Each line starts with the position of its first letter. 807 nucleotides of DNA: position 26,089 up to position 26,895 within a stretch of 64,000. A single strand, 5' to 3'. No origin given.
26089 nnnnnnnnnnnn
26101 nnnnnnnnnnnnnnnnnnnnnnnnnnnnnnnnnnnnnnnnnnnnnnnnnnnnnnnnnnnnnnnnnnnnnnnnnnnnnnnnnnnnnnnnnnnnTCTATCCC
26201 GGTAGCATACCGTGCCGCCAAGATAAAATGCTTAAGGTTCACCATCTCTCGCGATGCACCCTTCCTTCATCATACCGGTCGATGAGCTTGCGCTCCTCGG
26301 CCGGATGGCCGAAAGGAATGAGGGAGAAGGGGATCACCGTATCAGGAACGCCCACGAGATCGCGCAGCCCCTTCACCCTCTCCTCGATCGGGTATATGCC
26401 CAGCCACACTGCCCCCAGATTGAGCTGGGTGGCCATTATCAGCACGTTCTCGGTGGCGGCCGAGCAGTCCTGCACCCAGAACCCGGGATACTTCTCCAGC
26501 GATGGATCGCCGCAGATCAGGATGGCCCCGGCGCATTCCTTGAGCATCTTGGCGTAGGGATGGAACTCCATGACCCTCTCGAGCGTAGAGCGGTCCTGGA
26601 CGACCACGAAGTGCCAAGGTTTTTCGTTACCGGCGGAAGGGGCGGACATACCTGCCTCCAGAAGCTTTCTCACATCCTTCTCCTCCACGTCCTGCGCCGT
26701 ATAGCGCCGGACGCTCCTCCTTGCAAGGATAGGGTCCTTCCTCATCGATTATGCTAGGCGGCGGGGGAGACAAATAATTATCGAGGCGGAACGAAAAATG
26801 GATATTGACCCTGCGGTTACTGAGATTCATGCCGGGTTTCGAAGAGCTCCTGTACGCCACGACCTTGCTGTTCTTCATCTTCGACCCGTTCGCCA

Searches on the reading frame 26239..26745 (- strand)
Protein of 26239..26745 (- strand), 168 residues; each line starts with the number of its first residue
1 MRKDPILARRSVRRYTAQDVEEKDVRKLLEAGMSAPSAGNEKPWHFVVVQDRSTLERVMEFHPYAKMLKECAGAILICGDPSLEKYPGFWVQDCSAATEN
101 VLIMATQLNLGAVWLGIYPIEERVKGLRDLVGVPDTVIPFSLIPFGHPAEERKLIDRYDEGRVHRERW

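Call 3: search_protein_families(library=pfam, proteins=[window:26239-26745:-], max_evalue=0.01)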
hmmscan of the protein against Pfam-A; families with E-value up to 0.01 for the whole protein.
window:26239-26745:- (168 aa): 2 families
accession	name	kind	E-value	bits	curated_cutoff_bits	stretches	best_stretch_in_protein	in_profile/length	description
PF00881.29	Nitroreductase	-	8.5e-23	81.8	23.5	2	6-58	1-53/167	Nitroreductase family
PF14512.11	TM1586_NiRdase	-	1.1e-08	35.4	27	1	22-54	157-189/215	Putative TM nitroreductase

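Call 4: search_protein_families(library=ncbifam, proteins=[window:26239-26745:-], max_evalue=0.01)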
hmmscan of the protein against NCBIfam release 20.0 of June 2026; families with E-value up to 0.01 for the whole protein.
window:26239-26745:- (168 aa): 8 families
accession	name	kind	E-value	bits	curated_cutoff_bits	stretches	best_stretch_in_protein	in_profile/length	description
TIGR02476.1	BluB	equivalog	2.8e-13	49.7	150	1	6-63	13-70/205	5,6-dimethylbenzimidazole synthase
NF008033.1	PRK10765.1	equivalog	1.3e-12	47.7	223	2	4-80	6-82/240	oxygen-insensitive NADPH nitroreductase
NF009810.0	PRK13294.1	equivalog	7.4e-12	44.9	304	1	2-59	254-311/449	coenzyme F420-0:L-glutamate ligase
TIGR03553.1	F420_FbiB_CTERM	equivalog_domain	1.6e-11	44.3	249.55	1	6-59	3-56/194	F420 biosynthesis protein FbiB, C-terminal domain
NF008088.0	PRK10828.1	equivalog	2e-07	30.7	183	1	6-53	7-54/183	NAD(P)H nitroreductase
NF005901.0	PRK07877.1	equivalog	3e-05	22.5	476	1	14-56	366-408/722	Rv1355c family protein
NF003768.0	PRK05365.1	equivalog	8.8e-05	22.1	152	1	9-60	21-72/200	malonic semialdehyde reductase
NF008275.0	PRK11053.1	equivalog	0.00021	20.8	227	1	8-78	9-85/217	oxygen-insensitive NAD(P)H nitroreductase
